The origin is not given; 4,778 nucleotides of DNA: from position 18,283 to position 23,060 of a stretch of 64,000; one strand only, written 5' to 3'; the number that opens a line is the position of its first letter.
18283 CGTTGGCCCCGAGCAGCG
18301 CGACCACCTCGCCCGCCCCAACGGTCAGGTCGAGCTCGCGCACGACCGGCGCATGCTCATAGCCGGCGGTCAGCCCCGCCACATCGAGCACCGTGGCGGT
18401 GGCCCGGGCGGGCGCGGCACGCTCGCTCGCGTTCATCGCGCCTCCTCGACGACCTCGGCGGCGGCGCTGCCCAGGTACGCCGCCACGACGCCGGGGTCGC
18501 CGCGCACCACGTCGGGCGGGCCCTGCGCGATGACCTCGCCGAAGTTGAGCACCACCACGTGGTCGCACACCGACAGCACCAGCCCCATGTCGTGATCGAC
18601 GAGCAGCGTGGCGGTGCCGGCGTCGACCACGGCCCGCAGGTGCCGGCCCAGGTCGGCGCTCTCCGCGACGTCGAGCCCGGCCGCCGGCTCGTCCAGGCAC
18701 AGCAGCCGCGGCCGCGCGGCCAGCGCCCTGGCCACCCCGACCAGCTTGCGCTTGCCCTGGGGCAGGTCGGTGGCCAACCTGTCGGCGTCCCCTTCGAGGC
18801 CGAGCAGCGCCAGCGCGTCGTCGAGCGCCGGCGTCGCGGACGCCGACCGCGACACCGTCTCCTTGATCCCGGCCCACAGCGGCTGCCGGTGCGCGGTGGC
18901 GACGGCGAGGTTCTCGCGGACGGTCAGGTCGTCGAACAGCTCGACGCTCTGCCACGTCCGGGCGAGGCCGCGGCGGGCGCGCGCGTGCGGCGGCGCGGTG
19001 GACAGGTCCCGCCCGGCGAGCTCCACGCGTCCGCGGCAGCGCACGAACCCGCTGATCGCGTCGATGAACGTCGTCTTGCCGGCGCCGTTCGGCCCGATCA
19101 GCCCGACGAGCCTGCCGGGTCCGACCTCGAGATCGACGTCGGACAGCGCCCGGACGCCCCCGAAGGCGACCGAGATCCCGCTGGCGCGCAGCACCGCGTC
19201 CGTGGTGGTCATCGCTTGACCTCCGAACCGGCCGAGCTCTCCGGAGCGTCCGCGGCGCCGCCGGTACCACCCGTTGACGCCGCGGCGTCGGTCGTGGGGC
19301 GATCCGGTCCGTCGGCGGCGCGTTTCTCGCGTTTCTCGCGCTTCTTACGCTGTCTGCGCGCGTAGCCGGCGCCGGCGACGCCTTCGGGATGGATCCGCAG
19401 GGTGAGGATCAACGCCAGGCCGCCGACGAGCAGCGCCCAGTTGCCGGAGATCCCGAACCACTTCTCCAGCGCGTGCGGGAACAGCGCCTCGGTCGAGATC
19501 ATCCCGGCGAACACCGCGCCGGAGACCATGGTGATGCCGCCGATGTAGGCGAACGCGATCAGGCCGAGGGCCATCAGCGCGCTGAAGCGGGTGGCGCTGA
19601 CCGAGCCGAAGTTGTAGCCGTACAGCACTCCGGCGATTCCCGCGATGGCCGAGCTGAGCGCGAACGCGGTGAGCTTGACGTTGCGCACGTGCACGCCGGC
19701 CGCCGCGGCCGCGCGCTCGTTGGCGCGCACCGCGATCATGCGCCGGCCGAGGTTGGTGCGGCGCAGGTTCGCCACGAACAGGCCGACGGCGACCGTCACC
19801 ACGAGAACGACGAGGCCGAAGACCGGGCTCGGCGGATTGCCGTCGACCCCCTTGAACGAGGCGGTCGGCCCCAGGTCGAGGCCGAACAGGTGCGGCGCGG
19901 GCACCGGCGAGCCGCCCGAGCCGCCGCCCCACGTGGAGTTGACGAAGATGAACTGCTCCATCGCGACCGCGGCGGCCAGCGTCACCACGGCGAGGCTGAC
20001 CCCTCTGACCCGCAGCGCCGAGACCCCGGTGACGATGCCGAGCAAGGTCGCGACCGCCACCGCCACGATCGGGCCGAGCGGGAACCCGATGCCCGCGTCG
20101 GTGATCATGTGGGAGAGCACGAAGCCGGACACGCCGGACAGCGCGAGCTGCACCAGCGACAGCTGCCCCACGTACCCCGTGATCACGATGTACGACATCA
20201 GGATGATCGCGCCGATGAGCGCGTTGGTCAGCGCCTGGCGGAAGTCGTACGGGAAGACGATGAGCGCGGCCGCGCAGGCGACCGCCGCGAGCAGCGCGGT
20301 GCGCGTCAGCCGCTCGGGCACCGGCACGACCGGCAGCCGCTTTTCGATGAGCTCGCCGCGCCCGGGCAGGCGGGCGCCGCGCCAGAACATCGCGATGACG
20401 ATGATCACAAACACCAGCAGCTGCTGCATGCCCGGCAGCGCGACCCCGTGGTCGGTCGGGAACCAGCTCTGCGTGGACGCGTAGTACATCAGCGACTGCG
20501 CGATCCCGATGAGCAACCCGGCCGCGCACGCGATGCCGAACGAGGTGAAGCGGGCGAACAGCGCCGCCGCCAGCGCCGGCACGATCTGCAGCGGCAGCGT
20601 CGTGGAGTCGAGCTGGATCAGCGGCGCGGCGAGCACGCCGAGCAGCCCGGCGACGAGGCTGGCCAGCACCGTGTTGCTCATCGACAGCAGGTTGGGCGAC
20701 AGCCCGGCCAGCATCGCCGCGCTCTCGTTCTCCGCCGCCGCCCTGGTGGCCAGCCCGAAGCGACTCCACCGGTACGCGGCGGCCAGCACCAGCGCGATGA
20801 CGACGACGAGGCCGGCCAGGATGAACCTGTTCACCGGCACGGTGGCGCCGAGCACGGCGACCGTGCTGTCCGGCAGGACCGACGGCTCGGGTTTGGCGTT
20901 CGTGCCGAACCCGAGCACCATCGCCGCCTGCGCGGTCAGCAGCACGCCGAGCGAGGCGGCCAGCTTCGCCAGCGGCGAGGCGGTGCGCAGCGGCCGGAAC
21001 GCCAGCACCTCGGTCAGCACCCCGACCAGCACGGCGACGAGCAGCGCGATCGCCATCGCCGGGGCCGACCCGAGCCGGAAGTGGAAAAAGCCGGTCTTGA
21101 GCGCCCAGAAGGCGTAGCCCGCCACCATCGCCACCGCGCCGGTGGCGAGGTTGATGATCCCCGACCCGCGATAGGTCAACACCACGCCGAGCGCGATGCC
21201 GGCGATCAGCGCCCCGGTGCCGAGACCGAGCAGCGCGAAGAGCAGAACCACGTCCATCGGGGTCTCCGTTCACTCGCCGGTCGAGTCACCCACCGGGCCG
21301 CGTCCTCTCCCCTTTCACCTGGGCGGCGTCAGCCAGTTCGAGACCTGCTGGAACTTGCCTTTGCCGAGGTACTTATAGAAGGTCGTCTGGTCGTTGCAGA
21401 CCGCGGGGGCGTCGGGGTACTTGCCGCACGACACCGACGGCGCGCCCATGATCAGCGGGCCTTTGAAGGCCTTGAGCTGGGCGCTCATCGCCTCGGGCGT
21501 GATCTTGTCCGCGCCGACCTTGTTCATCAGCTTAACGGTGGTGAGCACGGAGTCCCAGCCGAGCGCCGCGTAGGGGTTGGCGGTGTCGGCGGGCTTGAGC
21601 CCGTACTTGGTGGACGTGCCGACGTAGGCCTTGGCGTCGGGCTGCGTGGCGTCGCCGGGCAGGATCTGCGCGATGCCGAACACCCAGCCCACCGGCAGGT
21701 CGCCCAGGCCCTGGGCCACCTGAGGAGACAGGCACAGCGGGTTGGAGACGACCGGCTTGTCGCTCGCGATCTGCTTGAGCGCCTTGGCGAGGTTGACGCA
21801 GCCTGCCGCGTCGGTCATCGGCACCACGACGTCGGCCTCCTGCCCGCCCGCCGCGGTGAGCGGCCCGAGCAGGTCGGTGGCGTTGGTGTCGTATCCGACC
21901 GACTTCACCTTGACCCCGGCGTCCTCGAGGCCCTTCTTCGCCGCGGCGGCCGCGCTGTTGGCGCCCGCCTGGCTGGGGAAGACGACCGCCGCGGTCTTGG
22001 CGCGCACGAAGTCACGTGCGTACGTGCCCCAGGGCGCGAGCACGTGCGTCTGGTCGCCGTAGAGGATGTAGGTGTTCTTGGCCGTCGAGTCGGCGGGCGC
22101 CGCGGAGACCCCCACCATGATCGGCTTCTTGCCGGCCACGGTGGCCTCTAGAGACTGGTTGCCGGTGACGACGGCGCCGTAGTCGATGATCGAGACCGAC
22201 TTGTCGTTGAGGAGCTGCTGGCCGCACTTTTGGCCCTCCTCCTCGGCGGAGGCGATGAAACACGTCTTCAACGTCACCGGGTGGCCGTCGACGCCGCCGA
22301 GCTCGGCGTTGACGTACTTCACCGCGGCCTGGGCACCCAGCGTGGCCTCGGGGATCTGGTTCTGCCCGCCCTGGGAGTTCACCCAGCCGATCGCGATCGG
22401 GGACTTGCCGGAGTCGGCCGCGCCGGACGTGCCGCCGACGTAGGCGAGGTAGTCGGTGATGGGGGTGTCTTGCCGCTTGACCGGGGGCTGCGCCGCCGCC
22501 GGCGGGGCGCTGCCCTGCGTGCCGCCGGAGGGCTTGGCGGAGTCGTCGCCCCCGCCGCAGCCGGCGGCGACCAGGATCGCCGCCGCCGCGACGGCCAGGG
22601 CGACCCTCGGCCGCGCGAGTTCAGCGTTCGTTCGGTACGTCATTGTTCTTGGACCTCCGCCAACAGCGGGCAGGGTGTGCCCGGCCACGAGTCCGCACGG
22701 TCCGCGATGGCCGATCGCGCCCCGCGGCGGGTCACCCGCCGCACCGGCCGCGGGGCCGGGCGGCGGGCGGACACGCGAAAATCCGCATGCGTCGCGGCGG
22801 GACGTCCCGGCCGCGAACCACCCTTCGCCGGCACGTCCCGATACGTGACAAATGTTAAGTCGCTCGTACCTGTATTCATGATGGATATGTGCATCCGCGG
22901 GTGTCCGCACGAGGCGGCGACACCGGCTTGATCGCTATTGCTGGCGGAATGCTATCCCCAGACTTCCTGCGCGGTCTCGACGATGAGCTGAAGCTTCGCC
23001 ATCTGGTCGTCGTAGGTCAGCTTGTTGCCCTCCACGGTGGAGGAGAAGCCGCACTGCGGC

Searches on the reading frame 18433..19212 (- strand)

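Call 32: search_protein_families(library=pfam, proteins=[window:18433-19212:-], max_evalue=0.001)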
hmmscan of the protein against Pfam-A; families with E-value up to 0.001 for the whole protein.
window:18433-19212:- (259 aa): 6 families
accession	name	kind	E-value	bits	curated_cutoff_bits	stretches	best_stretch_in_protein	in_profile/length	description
PF00005.33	ABC_tran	-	8.2e-26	91.7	25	1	23-177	1-136/137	ABC transporter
PF13304.12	AAA_21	-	6.2e-10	40.1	27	1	36-59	2-25/304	AAA domain, putative AbiEii toxin, Type IV TA system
PF12399.14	BCA_ABC_TP_C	-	2.3e-08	33.9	25.5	1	226-251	1-26/27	Branched-chain amino acid ATP-binding cassette transporter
PF13476.12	AAA_23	-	1.4e-05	26.2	27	1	19-54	6-40/201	AAA domain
PF13555.12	AAA_29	-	9.5e-05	22.5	27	1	35-54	24-43/61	P-loop containing region of AAA domain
PF02463.25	SMC_N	-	0.00042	20.3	40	0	35-54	26-45/220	RecF/RecN/SMC N terminal domain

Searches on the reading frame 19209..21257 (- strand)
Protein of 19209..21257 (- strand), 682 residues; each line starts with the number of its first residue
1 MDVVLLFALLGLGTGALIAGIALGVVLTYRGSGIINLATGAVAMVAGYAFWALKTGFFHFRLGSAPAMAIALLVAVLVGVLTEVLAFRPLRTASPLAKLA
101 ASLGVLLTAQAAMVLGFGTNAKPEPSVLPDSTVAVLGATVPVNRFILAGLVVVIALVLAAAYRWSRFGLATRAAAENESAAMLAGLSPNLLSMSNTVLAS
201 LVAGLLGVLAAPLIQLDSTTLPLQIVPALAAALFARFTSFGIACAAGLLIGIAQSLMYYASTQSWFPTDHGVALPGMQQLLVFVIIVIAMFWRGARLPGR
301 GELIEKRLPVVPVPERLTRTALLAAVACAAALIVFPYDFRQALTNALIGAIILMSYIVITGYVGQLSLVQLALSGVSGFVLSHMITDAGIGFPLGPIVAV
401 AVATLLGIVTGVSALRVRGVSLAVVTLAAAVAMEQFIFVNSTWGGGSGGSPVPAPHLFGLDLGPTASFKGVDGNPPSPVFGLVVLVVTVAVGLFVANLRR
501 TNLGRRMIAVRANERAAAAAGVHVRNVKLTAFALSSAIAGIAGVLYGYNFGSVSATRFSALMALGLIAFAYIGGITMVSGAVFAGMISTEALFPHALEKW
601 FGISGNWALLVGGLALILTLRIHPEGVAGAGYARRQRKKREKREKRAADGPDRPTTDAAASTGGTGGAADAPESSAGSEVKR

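Call 32: search_protein_families(library=pfam, proteins=[window:19209-21257:-], max_evalue=0.001)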
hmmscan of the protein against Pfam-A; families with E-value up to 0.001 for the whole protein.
window:19209-21257:- (682 aa): 1 family
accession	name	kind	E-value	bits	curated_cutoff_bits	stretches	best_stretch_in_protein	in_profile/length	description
PF02653.21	BPD_transp_2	-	6.8e-47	160.3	26.8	2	342-620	5-269/269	Branched-chain amino acid transport system / permease component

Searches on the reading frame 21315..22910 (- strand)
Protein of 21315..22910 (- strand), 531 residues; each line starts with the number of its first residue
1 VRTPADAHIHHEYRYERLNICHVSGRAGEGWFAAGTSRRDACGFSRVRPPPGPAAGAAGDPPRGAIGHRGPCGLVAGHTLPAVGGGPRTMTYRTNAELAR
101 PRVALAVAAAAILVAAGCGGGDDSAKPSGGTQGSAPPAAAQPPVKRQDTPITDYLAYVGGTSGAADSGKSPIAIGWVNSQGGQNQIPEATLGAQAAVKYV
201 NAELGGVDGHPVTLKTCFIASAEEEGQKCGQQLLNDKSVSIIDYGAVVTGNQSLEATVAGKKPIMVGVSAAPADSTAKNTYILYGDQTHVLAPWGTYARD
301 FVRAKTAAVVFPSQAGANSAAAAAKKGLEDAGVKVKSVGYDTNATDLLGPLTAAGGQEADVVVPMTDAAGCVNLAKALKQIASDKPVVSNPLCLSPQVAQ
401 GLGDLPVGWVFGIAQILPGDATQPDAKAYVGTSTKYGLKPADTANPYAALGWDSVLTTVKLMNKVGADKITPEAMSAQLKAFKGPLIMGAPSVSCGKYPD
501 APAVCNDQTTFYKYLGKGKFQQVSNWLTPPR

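Call 32: search_protein_families(library=pfam, proteins=[window:21315-22910:-], max_evalue=0.001)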
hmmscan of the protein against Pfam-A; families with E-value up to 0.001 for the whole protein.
window:21315-22910:- (531 aa): 1 family
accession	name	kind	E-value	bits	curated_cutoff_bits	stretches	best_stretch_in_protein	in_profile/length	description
PF13458.12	Peripla_BP_6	-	2.4e-26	93.7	31.7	1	171-489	1-318/343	Periplasmic binding protein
